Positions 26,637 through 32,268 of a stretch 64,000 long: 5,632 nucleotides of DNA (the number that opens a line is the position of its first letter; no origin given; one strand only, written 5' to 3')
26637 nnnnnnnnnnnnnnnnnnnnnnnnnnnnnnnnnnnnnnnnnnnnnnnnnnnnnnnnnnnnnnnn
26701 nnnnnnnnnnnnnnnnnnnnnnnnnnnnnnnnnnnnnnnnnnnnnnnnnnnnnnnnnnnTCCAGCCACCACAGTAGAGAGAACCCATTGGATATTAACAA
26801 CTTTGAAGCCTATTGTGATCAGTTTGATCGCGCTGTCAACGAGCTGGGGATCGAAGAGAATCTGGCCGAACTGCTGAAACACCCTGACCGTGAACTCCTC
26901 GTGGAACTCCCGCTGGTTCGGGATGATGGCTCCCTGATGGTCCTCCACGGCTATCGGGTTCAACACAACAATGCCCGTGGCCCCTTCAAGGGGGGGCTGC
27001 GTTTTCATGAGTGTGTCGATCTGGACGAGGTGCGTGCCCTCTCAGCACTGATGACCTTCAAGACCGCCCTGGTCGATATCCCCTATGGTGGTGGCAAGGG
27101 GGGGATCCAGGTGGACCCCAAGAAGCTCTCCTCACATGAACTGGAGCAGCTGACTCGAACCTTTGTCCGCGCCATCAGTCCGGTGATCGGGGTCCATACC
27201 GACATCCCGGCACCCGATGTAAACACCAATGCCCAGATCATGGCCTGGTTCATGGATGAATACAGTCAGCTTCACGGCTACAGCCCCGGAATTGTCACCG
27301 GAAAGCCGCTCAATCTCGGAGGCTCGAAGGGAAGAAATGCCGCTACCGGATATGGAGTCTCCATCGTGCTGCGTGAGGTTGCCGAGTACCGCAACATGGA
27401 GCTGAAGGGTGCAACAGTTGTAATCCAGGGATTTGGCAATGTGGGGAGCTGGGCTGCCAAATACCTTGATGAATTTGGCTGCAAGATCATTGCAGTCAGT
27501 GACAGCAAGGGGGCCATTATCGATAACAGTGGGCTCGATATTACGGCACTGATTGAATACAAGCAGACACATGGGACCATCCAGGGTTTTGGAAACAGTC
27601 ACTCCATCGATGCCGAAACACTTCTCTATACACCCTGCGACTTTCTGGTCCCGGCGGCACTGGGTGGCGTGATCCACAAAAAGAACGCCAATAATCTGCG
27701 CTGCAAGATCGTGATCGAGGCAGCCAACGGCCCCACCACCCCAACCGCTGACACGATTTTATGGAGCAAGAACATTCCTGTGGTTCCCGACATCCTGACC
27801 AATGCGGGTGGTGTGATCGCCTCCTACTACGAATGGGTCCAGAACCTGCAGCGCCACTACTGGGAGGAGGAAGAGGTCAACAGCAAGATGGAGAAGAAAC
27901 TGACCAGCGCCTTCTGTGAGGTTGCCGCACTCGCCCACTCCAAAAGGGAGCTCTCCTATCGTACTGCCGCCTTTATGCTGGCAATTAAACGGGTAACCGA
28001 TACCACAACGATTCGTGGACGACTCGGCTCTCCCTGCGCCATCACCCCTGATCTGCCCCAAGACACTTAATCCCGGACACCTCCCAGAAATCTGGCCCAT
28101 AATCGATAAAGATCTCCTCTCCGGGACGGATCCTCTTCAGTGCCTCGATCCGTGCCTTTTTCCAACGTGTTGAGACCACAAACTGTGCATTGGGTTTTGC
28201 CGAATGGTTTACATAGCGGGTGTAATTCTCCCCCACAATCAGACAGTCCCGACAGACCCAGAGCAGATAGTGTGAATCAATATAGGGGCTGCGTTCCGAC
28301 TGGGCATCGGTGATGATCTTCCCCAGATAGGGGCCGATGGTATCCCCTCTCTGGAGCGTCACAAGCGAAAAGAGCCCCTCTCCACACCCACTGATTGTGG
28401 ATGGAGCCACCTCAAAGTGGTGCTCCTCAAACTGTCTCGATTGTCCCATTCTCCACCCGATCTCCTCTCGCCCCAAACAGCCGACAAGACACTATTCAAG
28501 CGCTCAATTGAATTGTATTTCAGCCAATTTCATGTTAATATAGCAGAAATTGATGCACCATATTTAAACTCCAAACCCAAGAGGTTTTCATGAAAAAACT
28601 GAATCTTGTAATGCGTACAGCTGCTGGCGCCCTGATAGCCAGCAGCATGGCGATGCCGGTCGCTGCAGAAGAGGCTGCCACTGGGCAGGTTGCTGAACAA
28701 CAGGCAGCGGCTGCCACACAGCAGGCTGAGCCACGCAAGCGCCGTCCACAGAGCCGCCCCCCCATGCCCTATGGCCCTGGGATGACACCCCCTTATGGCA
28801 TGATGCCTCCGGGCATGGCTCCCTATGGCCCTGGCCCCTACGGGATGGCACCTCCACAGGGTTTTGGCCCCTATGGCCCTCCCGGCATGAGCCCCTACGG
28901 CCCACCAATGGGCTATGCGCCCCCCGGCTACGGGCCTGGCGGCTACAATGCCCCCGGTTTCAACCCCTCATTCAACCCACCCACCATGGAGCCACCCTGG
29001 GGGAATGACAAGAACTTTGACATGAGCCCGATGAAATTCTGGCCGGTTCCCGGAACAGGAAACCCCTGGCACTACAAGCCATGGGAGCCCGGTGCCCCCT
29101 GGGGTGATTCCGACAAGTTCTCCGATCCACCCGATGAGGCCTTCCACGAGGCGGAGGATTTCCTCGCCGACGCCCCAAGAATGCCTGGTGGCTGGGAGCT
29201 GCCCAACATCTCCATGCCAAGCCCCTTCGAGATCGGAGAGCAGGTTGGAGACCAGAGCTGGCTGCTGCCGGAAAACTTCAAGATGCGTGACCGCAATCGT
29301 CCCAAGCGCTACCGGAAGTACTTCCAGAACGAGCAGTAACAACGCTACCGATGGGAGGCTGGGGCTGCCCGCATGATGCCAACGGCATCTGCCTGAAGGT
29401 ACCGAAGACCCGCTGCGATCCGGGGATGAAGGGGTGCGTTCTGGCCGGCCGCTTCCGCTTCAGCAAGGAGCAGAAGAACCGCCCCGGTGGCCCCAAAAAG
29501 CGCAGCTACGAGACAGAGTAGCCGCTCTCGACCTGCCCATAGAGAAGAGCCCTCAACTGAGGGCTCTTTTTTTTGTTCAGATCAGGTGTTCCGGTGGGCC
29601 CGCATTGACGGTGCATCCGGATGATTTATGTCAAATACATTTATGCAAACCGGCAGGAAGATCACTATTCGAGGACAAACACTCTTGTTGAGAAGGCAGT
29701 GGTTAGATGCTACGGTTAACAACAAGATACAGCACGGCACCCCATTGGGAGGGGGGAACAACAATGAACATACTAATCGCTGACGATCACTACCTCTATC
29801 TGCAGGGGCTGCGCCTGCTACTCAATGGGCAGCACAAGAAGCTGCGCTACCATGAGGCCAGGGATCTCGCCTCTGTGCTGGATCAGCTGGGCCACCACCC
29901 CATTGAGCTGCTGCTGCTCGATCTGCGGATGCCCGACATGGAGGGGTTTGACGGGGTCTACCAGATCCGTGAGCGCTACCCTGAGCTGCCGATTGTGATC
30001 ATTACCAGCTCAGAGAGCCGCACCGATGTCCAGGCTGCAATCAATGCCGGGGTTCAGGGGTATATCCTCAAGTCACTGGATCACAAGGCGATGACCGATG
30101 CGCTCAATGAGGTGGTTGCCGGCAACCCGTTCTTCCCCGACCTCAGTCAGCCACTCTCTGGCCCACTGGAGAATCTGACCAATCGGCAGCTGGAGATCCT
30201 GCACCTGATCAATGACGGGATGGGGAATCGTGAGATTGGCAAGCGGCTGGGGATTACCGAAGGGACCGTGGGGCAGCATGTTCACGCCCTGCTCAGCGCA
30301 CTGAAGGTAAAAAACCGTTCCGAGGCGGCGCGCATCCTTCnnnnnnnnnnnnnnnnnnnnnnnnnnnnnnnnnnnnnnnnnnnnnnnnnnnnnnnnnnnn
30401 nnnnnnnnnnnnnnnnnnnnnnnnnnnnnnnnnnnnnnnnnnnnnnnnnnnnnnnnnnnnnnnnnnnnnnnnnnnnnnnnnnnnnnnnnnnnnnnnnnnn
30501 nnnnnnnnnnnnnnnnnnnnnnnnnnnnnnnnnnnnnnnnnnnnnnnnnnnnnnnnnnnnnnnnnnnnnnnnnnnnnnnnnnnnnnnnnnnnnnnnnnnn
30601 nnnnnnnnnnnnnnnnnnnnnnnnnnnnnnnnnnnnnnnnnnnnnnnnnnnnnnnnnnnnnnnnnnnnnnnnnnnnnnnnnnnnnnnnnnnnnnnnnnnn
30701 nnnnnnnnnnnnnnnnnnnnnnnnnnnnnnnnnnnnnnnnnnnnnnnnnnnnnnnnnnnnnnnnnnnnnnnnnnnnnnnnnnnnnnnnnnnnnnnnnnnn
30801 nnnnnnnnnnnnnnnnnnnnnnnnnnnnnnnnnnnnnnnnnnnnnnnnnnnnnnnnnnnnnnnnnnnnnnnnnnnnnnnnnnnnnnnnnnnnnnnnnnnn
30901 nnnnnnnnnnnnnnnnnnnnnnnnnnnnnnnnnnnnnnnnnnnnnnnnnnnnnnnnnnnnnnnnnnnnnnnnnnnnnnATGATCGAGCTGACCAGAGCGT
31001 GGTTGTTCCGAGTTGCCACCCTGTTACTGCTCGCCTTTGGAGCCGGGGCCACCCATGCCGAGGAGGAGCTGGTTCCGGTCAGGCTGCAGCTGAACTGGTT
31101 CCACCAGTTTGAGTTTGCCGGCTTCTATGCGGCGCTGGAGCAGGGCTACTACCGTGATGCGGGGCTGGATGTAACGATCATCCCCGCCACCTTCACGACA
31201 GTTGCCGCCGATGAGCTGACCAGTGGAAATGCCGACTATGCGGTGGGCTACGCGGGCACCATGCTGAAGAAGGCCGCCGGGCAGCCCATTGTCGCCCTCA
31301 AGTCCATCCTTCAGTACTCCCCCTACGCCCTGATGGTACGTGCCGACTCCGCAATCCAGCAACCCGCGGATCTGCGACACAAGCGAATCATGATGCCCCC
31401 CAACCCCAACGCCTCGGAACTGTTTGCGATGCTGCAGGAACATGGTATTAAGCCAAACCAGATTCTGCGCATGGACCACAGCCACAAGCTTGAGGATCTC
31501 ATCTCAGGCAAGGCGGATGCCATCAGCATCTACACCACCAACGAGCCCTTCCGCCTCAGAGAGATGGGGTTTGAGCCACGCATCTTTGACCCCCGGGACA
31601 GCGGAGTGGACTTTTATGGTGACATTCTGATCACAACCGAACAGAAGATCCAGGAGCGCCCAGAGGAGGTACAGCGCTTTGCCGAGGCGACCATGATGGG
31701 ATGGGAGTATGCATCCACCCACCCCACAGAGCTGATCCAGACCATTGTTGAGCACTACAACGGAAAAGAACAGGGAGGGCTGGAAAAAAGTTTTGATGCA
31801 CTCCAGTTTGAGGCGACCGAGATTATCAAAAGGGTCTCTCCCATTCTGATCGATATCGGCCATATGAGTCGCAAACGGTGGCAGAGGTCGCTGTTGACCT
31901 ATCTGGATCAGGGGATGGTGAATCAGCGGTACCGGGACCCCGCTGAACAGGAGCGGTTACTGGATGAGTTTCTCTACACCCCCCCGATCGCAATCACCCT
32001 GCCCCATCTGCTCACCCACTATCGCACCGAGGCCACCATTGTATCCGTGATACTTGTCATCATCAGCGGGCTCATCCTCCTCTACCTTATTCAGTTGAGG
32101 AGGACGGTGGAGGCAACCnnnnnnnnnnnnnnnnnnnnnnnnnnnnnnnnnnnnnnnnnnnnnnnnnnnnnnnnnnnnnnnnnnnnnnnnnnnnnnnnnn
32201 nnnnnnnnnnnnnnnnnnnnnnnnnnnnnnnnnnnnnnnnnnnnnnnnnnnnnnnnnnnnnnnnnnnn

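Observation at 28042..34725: Lineage-specific island: two secreted Pro/Gly/Tyr/Met-rich proteins flanking a periplasmic-ligand-sensing two-component module (candidate sulfur-globule or metal-binding envelope system)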

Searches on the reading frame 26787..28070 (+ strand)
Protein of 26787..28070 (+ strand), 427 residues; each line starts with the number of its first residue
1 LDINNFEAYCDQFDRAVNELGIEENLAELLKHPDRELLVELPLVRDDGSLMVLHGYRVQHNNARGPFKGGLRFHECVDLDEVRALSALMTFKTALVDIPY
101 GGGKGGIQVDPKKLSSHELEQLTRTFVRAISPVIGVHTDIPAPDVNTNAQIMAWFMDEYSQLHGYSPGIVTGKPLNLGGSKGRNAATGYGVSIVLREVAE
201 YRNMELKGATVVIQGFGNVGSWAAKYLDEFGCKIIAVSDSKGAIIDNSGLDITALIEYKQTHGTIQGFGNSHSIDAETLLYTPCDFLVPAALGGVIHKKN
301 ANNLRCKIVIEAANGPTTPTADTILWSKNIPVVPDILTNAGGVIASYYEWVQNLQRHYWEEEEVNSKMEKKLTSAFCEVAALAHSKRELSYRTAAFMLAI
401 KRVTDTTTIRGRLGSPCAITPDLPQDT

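Call 3: search_protein_families(library=pfam, proteins=[window:26787-28070:+], max_evalue=0.01)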
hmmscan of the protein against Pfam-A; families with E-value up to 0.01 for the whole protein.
window:26787-28070:+ (427 aa): 4 families
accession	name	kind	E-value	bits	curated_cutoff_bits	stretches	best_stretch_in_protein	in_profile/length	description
PF00208.27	ELFV_dehydrog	-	6.8e-77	258.9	23.4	1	178-411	1-241/241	Glutamate/Leucine/Phenylalanine/Valine dehydrogenase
PF02812.23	ELFV_dehydrog_N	-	1.5e-54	183.6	25.3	1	33-160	1-128/129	Glu/Leu/Phe/Val dehydrogenase, dimerisation domain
PF02826.25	2-Hacid_dh_C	-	3e-06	27.2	25.1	1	200-242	28-70/178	D-isomer specific 2-hydroxyacid dehydrogenase, NAD binding domain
PF00899.27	ThiF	-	0.00023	20.8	28.1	1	193-240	5-52/238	ThiF family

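Call 4: search_protein_families(library=ncbifam, proteins=[window:26787-28070:+], max_evalue=0.01)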
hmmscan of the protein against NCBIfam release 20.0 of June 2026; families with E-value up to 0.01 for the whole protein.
window:26787-28070:+ (427 aa): 13 families
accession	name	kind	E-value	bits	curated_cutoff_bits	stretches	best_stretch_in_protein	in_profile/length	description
NF040817.1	GdhA_Arch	equivalog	7.9e-152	506.2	750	1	3-411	4-415/419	glutamate dehydrogenase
NF041398.1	GluDhGdhB_Halo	equivalog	1.4e-141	472.1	620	1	9-411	7-407/410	glutamate dehydrogenase GdhB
NF006929.0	PRK09414.1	equivalog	3.6e-84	283.3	536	1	23-411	47-443/445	NADP-specific glutamate dehydrogenase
NF010634.0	PRK14031.1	equivalog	9e-62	209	822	1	24-372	44-402/444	NADP-specific glutamate dehydrogenase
NF010633.0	PRK14030.1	subfamily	1.5e-61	208.8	743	1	25-376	45-407/445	glutamate dehydrogenase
NF035922.1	Trp_DH_ScyB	equivalog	3.3e-21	75.7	600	1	76-406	51-342/346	tryptophan dehydrogenase ScyB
NF004912.0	PRK06270.1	equivalog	1e-05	25.2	373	1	214-276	9-82/343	homoserine dehydrogenase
NF011696.0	PRK15116.1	equivalog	0.00037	20.3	304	0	207-296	29-118/268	tRNA cyclic N6-threonylcarbamoyladenosine(37) synthase TcdA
NF005002.0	PRK06392.1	equivalog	0.00042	19.3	296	1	228-290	31-91/329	homoserine dehydrogenase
NF005069.0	PRK06487.1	equivalog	0.0034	16.5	448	1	200-305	143-251/320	2-hydroxyacid dehydrogenase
NF047886.1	AmOxnSyBioU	equivalog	0.0041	16.2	600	1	212-266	2-57/323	(S)-8-amino-7-oxononanoate synthase BioU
NF004281.0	PRK05690.1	subfamily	0.0072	15.6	266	0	189-239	13-63/250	molybdopterin-synthase adenylyltransferase MoeB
TIGR02356.1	adenyl_thiF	equivalog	0.01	15.3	275.25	0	192-241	5-54/203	thiazole biosynthesis adenylyltransferase ThiF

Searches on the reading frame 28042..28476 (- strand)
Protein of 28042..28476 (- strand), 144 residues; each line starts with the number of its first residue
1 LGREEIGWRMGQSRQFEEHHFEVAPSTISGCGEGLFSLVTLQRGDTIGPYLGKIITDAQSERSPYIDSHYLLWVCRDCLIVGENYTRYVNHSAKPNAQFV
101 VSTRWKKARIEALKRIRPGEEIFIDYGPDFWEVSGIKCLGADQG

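Call 3: search_protein_families(library=pfam, proteins=[window:28042-28476:-], max_evalue=0.01)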
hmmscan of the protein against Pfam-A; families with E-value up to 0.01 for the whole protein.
window:28042-28476:- (144 aa): 2 families
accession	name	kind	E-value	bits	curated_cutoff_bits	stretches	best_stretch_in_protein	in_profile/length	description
PF00856.33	SET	-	7.3e-16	58.9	22.4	1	32-127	1-105/105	SET domain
PF21549.2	PRDM2_PR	-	9.7e-06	25.8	27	1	23-135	3-121/123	PR domain zinc finger protein 2, PR domain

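Call 4: search_protein_families(library=ncbifam, proteins=[window:28042-28476:-], max_evalue=0.01)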
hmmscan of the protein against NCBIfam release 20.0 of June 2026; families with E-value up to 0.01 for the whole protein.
window:28042-28476:- (144 aa): 1 family
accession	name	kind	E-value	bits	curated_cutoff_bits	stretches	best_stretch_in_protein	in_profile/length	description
NF043024.1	T4SS_AnkI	equivalog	4.8e-09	35.5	550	1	32-126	35-139/439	Dot/Icm T4SS effector AnkI/LegAS4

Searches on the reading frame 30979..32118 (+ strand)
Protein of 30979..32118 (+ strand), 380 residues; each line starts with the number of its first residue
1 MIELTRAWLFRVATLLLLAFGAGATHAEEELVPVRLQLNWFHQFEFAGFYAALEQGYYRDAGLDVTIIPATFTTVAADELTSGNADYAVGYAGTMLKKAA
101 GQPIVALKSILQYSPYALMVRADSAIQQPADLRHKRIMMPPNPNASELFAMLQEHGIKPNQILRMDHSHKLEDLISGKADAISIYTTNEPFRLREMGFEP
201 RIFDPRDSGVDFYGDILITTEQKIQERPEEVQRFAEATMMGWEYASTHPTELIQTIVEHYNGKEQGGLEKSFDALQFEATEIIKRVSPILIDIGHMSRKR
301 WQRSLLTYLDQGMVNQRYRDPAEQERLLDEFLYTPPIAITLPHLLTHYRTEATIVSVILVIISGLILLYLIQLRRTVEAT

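Call 52: find_related_loci(query=window:30979-32118:+, collection=metagenome_contigs, flank=8000)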
Query window:30979-32118:+ (380 aa) in metagenome_contigs; peptide patterns used: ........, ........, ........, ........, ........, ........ (x = any residue, [..] = any of these).
48 stretches matched a pattern; 5 encode a relative of the query (tblastn E <= 1e-3); 5 distinct loci.
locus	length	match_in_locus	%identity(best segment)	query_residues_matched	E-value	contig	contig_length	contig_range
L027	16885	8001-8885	41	9-312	2e-67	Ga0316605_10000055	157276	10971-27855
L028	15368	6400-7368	35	34-374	3e-59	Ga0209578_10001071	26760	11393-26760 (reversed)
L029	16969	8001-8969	35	34-374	7e-59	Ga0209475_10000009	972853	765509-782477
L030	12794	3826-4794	35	34-374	4e-59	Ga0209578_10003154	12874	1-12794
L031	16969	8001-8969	35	34-374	7e-59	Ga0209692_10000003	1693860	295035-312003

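Call 83: search_solved_structures(query=window:31060-32010:+, max_evalue=0.001)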
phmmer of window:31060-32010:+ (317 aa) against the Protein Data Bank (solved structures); distinct sequences matched with E-value up to 0.001: 6.
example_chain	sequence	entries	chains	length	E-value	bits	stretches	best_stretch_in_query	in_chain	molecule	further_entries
3ix1_A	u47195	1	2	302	3.8e-20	75.7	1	6-232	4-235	N-formyl-4-amino-5-aminomethyl-2-methylpyrimidine binding protein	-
4nmy_A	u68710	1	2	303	5.8e-15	58.7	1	7-234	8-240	ABC-type transport system, extracellular solute-binding protein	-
4esw_A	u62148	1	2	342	4e-06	29.7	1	9-225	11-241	Pyrimidine biosynthesis enzyme THI13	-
4h6d_F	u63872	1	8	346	9.4e-06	28.5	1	10-158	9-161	Pyrimidine precursor biosynthesis enzyme THI5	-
4h65_A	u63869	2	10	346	9.7e-06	28.4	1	10-157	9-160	Pyrimidine precursor biosynthesis enzyme THI5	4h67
4esx_A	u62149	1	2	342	4.7e-05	26.2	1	9-225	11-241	Pyrimidine biosynthesis enzyme THI13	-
